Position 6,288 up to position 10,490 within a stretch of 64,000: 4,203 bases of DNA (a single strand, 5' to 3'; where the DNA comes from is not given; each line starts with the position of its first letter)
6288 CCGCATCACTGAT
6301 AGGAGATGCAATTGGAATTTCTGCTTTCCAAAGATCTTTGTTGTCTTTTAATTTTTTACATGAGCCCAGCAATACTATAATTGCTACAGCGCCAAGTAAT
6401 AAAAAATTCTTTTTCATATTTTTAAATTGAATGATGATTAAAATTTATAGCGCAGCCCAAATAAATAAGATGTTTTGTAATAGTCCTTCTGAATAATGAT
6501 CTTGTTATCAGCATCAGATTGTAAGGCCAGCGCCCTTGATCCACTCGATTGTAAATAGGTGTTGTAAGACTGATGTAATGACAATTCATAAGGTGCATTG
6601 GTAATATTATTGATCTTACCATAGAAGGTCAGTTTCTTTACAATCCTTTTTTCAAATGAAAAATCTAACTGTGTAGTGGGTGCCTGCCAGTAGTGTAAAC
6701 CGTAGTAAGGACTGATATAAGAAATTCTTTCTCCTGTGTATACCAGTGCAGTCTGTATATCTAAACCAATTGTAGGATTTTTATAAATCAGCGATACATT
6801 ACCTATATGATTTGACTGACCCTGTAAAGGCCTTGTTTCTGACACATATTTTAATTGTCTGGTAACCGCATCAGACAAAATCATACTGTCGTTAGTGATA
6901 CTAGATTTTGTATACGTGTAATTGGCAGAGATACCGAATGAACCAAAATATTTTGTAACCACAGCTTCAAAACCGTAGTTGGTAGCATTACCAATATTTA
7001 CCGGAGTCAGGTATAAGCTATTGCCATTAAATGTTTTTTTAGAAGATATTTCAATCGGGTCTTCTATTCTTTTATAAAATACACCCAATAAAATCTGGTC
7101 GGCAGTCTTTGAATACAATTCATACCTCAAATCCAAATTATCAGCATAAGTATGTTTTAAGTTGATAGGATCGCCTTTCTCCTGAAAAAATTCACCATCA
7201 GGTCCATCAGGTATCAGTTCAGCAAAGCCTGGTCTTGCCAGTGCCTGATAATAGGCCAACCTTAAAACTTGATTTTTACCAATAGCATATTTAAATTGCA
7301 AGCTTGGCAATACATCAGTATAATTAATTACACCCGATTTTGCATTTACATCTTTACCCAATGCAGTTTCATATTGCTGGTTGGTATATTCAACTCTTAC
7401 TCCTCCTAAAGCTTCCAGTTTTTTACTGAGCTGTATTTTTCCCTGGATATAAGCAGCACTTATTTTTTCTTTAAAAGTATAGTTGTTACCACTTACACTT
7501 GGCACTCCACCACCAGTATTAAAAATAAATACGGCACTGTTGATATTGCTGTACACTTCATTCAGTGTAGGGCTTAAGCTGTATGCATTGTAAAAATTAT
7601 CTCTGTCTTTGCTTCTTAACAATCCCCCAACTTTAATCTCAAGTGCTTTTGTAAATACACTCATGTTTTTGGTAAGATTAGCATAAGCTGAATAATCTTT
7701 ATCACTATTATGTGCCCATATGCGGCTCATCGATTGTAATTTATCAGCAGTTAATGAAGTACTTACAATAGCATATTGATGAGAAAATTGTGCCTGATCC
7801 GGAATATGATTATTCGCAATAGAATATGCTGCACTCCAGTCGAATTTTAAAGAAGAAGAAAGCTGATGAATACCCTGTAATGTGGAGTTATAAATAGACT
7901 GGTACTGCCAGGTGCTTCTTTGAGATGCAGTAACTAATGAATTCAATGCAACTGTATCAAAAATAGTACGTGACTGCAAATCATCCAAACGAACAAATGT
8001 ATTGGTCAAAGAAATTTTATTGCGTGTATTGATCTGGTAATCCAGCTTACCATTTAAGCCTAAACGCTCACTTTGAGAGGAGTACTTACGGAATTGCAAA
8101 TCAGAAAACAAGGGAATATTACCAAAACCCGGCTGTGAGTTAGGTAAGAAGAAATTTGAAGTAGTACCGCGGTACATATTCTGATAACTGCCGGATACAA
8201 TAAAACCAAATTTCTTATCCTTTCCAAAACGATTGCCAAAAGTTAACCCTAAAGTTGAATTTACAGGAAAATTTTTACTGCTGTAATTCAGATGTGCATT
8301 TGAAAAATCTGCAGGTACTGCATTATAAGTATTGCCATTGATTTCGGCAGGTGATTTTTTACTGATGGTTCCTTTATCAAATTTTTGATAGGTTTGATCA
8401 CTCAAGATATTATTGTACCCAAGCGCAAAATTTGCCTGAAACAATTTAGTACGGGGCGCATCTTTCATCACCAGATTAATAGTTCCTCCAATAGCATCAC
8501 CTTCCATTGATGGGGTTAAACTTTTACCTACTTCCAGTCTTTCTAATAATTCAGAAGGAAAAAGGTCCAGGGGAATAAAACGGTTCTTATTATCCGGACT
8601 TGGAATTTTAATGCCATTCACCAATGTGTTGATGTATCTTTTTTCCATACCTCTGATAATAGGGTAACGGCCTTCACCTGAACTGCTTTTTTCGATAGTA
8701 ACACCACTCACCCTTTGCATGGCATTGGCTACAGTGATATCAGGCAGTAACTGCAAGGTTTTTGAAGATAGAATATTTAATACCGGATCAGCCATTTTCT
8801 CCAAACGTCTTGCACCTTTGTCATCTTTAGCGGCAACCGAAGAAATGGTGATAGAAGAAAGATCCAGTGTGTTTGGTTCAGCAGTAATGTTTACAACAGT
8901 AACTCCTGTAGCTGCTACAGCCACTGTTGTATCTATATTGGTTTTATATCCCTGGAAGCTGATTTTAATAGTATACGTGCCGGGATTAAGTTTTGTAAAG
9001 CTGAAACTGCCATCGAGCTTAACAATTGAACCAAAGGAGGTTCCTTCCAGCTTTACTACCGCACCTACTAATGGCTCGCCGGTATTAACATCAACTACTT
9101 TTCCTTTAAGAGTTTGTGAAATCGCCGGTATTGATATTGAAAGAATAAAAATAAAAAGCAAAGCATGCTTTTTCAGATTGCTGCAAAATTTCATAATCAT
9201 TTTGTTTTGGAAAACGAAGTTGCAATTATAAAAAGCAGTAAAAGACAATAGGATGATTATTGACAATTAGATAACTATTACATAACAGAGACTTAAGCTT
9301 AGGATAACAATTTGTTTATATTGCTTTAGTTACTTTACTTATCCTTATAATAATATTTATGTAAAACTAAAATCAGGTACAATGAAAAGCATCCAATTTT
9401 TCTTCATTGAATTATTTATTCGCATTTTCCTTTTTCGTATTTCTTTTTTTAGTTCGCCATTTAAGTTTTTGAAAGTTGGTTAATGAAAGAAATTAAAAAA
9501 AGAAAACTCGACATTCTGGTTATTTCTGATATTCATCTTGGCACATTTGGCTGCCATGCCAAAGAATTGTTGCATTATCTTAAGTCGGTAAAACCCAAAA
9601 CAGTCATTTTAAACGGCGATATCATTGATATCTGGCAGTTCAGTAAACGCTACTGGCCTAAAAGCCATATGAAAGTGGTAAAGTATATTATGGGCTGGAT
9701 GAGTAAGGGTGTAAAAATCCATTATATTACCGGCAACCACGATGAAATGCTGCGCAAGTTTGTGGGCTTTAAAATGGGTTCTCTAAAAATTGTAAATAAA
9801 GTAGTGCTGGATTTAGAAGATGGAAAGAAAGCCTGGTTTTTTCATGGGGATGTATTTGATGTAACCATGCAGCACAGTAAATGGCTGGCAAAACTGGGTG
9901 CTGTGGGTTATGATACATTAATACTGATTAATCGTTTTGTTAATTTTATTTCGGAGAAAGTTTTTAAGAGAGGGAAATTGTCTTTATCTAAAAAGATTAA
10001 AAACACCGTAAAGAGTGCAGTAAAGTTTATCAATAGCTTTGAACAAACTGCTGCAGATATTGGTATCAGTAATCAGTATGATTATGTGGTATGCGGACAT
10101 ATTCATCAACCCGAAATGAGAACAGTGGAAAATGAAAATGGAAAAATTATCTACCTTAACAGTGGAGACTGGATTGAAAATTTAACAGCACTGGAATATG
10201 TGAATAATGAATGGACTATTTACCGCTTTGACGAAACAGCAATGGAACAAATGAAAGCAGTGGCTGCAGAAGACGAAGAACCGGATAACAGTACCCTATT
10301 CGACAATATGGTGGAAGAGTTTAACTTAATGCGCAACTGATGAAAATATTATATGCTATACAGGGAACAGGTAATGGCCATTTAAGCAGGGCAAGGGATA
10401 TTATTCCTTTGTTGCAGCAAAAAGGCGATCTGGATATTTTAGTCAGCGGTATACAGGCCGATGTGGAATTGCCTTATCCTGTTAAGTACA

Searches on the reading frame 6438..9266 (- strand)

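Call 32: search_protein_families(library=pfam, proteins=[window:6438-9266:-], max_evalue=0.001)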
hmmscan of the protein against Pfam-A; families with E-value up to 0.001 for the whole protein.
window:6438-9266:- (942 aa): 6 families
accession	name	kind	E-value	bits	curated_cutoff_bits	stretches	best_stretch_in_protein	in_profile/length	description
PF14905.12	OMP_b-brl_3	-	1.5e-28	100.4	27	1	572-908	98-393/408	Outer membrane protein beta-barrel family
PF00593.30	TonB_dep_Rec_b-barrel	-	9.7e-27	95.3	27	1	428-888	25-436/436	TonB dependent receptor-like, beta-barrel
PF07715.20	Plug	-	8e-15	55.7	23.9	1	164-262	10-107/107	TonB-dependent Receptor Plug Domain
PF13715.12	CarbopepD_reg_2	-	1.5e-14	54.2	32.2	1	53-140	1-87/88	CarboxypepD_reg-like domain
PF13620.12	CarboxypepD_reg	-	6.3e-14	52.5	32.3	1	52-128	1-80/82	Carboxypeptidase regulatory-like domain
PF17802.7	SpaA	-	0.00059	20.4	23.1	1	53-128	3-88/91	Prealbumin-like fold domain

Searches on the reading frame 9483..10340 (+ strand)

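Call 32: search_protein_families(library=pfam, proteins=[window:9483-10340:+], max_evalue=0.001)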
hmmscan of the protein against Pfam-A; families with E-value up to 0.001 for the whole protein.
window:9483-10340:+ (285 aa): 2 families
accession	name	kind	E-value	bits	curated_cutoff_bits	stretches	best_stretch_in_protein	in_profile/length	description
PF12850.12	Metallophos_2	-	8.6e-13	49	27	2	10-133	2-98/154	Calcineurin-like phosphoesterase superfamily domain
PF00149.33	Metallophos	-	2.7e-12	48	21.5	1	11-210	3-191/191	Calcineurin-like phosphoesterase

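Call 36: search_protein_families(library=ncbifam, proteins=[window:9483-10340:+], max_evalue=0.001)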
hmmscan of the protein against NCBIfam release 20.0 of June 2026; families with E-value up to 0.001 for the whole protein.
window:9483-10340:+ (285 aa): 6 families
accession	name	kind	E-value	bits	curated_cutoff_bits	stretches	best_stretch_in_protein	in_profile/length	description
NF003743.0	PRK05340.1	equivalog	2.5e-12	46.5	134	1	10-249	3-239/242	UDP-2,3-diacylglucosamine diphosphatase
TIGR01854.1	lipid_A_lpxH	equivalog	1.5e-09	37.5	190.35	1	12-241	2-228/231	UDP-2,3-diacylglucosamine diphosphatase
TIGR00040.1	yfcE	subfamily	9.1e-06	25.8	56.25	0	11-104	3-82/158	YfcE family phosphodiesterase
TIGR04123.1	P_estr_lig_assc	hypoth_equivalog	1.9e-05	24.2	150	0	28-89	55-111/207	ligase-associated DNA damage response endonuclease PdeM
TIGR03729.1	acc_ester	subfamily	0.00025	20.5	148.25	0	12-89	3-73/239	putative phosphoesterase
NF006988.0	PRK09453.1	equivalog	0.00054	19.8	117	0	11-170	3-150/183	phosphodiesterase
